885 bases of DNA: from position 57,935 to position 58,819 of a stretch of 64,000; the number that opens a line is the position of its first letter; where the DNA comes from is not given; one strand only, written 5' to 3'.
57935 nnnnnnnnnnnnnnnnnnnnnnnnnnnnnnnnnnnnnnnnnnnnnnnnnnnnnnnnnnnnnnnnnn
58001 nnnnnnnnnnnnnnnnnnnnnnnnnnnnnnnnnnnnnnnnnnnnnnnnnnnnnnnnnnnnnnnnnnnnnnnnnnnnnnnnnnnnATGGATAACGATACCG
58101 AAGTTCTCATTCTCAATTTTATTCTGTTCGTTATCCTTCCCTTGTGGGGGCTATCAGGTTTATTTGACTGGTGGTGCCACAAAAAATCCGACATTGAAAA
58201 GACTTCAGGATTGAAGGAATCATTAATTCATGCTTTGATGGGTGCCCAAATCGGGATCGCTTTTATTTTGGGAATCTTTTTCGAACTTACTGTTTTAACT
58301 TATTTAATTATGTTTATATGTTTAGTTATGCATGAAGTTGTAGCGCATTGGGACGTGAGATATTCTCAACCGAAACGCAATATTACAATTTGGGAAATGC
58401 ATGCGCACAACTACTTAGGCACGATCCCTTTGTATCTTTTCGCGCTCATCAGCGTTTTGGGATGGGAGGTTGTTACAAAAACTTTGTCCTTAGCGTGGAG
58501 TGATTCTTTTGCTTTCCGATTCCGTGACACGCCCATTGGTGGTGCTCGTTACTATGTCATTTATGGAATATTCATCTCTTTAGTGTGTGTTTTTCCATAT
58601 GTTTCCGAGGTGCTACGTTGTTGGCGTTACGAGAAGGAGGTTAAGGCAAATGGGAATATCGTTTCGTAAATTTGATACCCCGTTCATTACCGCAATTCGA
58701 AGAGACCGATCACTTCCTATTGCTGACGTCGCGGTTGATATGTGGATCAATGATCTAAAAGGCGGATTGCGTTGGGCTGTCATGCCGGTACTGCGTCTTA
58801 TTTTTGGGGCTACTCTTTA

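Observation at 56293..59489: Orphan four-gene operon: KAS III-like condensing enzyme + heme-oxygenase-like (di-iron type) protein + His-rich membrane protein + unknown membrane-associated protein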

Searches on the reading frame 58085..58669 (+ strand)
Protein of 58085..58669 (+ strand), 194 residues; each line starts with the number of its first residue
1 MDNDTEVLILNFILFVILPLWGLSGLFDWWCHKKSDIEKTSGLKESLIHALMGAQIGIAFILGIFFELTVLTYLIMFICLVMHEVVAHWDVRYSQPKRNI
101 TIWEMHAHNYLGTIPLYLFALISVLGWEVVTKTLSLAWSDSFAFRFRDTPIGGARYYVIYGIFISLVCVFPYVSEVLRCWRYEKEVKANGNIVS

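Call 9: search_protein_families(library=pfam, proteins=[window:58085-58669:+], max_evalue=1)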
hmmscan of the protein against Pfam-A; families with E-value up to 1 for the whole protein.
window:58085-58669:+ (194 aa): 0 families

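Call 10: search_protein_families(library=ncbifam, proteins=[window:58085-58669:+], max_evalue=1)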
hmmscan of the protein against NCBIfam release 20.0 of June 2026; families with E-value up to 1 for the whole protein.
window:58085-58669:+ (194 aa): 0 families

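Call 23: find_homologous_proteins(query=window:58085-58666:+)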
Query window:58085-58666:+ (194 aa): 68 proteins with E <= 0.001 among 241 candidates.
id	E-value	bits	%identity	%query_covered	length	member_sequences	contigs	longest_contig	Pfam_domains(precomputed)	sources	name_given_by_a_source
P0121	8.4e-126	436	98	100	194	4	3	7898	-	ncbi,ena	-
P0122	2.7e-107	375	82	100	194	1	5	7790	-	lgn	-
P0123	7.3e-106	371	83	98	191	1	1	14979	-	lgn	-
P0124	1.7e-102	360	79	100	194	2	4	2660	-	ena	-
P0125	3.2e-101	356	81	98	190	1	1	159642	-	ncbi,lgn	-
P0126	5.2e-97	342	77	98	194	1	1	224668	-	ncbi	ncbi:MAG: diguanylate cyclase [Acidimicrobiia bacterium]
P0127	9.5e-96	338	75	100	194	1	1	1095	-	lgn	-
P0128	6.5e-93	328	74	99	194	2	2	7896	-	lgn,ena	-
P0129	1.5e-91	324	72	100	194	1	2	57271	-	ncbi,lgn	-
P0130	1.0e-90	321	69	98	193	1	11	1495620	-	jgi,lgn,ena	jgi:hypothetical protein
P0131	4.4e-86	306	68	97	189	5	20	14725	-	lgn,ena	-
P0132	7.3e-66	240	55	95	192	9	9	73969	-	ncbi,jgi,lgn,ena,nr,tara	ncbi:MAG: diguanylate cyclase [Myxococcales bacterium]|nr:diguanylate cyclase [Myxococcales bacteriu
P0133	2.7e-61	225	52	96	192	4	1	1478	-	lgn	-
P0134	3.0e-60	222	54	92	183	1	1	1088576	-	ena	-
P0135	6.0e-60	221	52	95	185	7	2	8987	-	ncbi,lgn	ncbi:MAG: diguanylate cyclase [Myxococcota bacterium]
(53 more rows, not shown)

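Call 31: predict_structure(alignment_id=A2)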
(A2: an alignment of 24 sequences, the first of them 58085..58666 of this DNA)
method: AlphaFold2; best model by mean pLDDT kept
length: 194 residues; sequences in the alignment: 24
mean_pLDDT: 94.4   pTM: 0.86
mean pLDDT of the five models: 94.4, 94.1, 93.2, 92.5, 92.4
residues with pLDDT >= 90: 180; 70-90: 12; 50-70: 2; < 50: 0
segments of 3 or more residues with pLDDT < 50: none
pLDDT, mean of each block of 10 residues (from residue 1): 87 94 96 96 96 95 96 98 96 94 93 95 96 96 95 92 96 98 94 69
secondary structure, 60 per line:
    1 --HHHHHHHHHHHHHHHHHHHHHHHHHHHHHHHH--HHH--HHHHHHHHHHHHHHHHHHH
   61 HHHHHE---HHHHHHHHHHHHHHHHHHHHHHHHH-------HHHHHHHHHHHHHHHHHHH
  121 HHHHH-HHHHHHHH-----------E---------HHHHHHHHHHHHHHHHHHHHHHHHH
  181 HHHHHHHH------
elements in order: H3-34 H42-65 H70-94 H102-125 H127-134 H156-188

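Call 35: fold_search(model_id=the predicted structure, library=pdb)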
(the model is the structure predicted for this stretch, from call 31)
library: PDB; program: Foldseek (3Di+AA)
matches with E <= 10: 133; with E <= 0.001: 0
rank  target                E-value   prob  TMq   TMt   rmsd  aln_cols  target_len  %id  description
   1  5jdl                  4.3e-01  0.11  0.23  0.17  16.6       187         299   11  Structural mechanisms of extracellular ion exchange and induced binding-site occlusion in the sodium-calcium exchanger N (released 2016-05-11)
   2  5hxc                  4.5e-01  0.08  0.18  0.14  16.7       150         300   14  Structural mechanisms of extracellular ion exchange and induced binding-site occlusion in the sodium-calcium exchanger N (released 2016-05-11)
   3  5hxs                  5.1e-01  0.09  0.19  0.14  16.6       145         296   14  Structural mechanisms of extracellular ion exchange and induced binding-site occlusion in the sodium-calcium exchanger N (released 2016-05-11)
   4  5jdq                  6.0e-01  0.08  0.21  0.16  16.3       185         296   14  Structural mechanisms of extracellular ion exchange and induced binding-site occlusion in the sodium-calcium exchanger N (released 2016-05-11)
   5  4djh_A                8.5e-01  0.06  0.20  0.12  17.5       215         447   13  Structure of the human kappa opioid receptor in complex with JDTic (released 2012-03-21)
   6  1yo7_A                1.8e+00  0.25  0.37  0.52   5.0       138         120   14  Re-engineering topology of the homodimeric ROP protein into a single-chain 4-helix bundle (released 2005-02-15)
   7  5cy5_B                1.9e+00  0.10  0.21  0.26   9.2       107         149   15  Crystal structure of the T33-51H designed self-assembling protein tetrahedron (released 2016-08-10)
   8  2ah6_C                2.7e+00  0.12  0.23  0.27   8.9        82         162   15  Crystal structure of a putative cobalamin adenosyltransferase (bh1595) from bacillus halodurans c-125 at 1.60 A resolu (released 2005-08-16)
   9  8f6e_A                3.1e+00  0.07  0.24  0.18   9.2       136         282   15  Cryo-EM structure of a Zinc-loaded wild-type YiiP-Fab complex (released 2023-02-08)
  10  8g3k_B                3.2e+00  0.09  0.23  0.29   8.0        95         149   18  Cryo-EM imaging scaffold subunits A and B used to display KRAS G12C complex with GDP (released 2023-08-09)
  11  2ah6_A                3.2e+00  0.08  0.22  0.27   9.1        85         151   15  Crystal structure of a putative cobalamin adenosyltransferase (bh1595) from bacillus halodurans c-125 at 1.60 A resolu (released 2005-08-16)
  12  5aqk_B                3.4e+00  0.09  0.23  0.37   7.2        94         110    7  Fragment-based screening of HSP70 sheds light on the functional role of ATP-binding site residues (released 2016-10-05)
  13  6zsi_D                3.4e+00  0.06  0.20  0.27  23.5       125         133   11  The mechanism of activation of the actin binding protein EHBP1 by Rab8 family members. (released 2020-09-02)
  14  5hxh_B                3.4e+00  0.03  0.22  0.16  15.8       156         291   15  Structural mechanisms of extracellular ion exchange and induced binding-site occlusion in the sodium-calcium exchanger (released 2016-05-11)
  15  1x8z_B                3.6e+00  0.30  0.42  0.53   3.6       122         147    7  Crystal structure of a pectin methylesterase inhibitor from Arabidopsis thaliana (released 2004-12-28)
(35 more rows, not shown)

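Call 37: search_solved_structures(query=A2, max_evalue=10)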
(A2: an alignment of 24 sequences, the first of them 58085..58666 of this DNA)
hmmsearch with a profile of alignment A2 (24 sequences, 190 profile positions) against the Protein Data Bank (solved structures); distinct sequences matched with E-value up to 10: 1.
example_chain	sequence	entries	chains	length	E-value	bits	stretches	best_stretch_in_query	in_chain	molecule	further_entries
9j3n_A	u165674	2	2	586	0.17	14.8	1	107-169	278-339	ADP,ATP carrier protein 1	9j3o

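Call 56: search_protein_representatives(alignment_id=A2)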
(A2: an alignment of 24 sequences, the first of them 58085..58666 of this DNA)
Query: 24 sequences, 190 profile positions. Proteins with E-value up to 0.001 (for the whole library): 1065; up to 1e-10: 676; up to 1e-30: 157. The best 150 are listed.
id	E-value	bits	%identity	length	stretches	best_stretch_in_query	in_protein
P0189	1.0e-81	289.6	-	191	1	3-187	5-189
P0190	2.7e-60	219.8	-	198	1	4-186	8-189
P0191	1.3e-56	207.8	-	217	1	5-184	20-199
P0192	8.0e-54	198.6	-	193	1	3-184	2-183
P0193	1.7e-51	191.1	-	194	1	6-184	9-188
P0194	4.5e-50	186.4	-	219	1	1-108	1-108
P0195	6.3e-50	185.9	-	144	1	47-186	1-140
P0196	4.9e-48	179.8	-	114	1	1-106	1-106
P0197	8.6e-48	179.0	-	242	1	7-188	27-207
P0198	1.9e-47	177.8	-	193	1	8-186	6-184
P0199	6.6e-47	176.1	-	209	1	4-184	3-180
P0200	6.9e-47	176.0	-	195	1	11-187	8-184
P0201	3.0e-46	173.9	-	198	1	10-182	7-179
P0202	4.0e-46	173.5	-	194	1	9-183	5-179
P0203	6.9e-46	172.7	-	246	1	10-186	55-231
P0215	5.4e-43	163.3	-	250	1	10-186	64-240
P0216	1.6e-42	161.8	-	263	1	10-184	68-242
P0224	1.9e-41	158.3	-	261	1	10-187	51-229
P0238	5.6e-39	150.2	-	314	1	6-181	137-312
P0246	2.1e-38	148.3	-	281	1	8-180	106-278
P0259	5.8e-37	143.7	-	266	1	4-188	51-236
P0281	1.4e-34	135.9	-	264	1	4-181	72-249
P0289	5.2e-34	134.0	-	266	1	8-184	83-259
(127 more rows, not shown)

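Call 57: search_protein_families(library=pfam, proteins=[P0238, P0246, P0216, P0289, P0281, P0259, P0224, P0215, P0203, P0197], max_evalue=0.01)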
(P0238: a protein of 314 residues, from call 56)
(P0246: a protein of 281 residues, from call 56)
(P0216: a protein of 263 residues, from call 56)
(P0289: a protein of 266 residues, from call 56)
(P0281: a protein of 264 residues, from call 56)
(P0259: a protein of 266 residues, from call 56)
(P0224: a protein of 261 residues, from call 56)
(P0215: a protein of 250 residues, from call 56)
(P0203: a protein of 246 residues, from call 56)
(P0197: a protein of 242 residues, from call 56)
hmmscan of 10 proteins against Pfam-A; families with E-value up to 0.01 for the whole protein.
P0238 (314 aa): 0 families

P0246 (281 aa): 0 families

P0216 (263 aa): 1 family
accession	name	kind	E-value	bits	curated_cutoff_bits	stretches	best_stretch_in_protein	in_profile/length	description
PF00474.23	SSF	-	0.0051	16.2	22.8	1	96-184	271-359/406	Sodium:solute symporter family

P0289 (266 aa): 0 families

P0281 (264 aa): 1 family
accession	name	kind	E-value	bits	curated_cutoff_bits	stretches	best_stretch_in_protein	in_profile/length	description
PF08395.17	7tm_7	-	0.0011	18.8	26.6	0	154-237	47-134/370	7tm Chemosensory receptor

P0259 (266 aa): 0 families

P0224 (261 aa): 0 families

P0215 (250 aa): 0 families

P0203 (246 aa): 0 families

P0197 (242 aa): 0 families

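Call 74: find_related_loci(query=A5, collection=metagenome_contigs, flank=5000)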
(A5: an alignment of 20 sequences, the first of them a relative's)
Query A5 (263 aa) in metagenome_contigs; peptide patterns used: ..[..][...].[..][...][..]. (x = any residue, [..] = any of these).
600 stretches matched a pattern (row limit reached: there are more); 517 encode a relative of the query (tblastn E <= 1e-3); the best 80 are kept; 80 distinct loci.
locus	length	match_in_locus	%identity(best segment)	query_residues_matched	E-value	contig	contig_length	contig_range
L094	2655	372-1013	56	43-250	4e-78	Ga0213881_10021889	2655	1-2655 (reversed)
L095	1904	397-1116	48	15-256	2e-78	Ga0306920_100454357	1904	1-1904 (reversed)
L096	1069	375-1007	53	57-256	1e-81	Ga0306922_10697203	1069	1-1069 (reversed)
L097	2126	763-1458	45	22-262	1e-74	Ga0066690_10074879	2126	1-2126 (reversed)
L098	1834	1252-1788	59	63-241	1e-74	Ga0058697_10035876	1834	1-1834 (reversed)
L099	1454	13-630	49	57-262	2e-75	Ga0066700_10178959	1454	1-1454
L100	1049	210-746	59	63-241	5e-76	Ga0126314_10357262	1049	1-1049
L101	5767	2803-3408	54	53-255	1e-70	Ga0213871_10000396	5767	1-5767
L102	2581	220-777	56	57-243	4e-71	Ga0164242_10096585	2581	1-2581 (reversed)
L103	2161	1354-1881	57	66-241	3e-68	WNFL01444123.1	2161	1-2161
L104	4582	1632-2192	54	58-243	1e-62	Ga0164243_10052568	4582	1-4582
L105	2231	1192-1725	54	63-240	2e-63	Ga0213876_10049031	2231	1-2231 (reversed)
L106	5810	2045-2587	51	60-240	3e-62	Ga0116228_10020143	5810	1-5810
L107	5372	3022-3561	51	65-244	8e-61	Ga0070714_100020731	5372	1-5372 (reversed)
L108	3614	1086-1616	54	63-239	6e-61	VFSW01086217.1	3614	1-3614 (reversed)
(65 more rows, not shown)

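Call 84: search_protein_families(library=padloc, proteins=[window:58085-58666:+], max_evalue=0.01)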
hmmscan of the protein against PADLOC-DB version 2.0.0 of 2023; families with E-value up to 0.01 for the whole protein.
window:58085-58666:+ (194 aa): 0 families
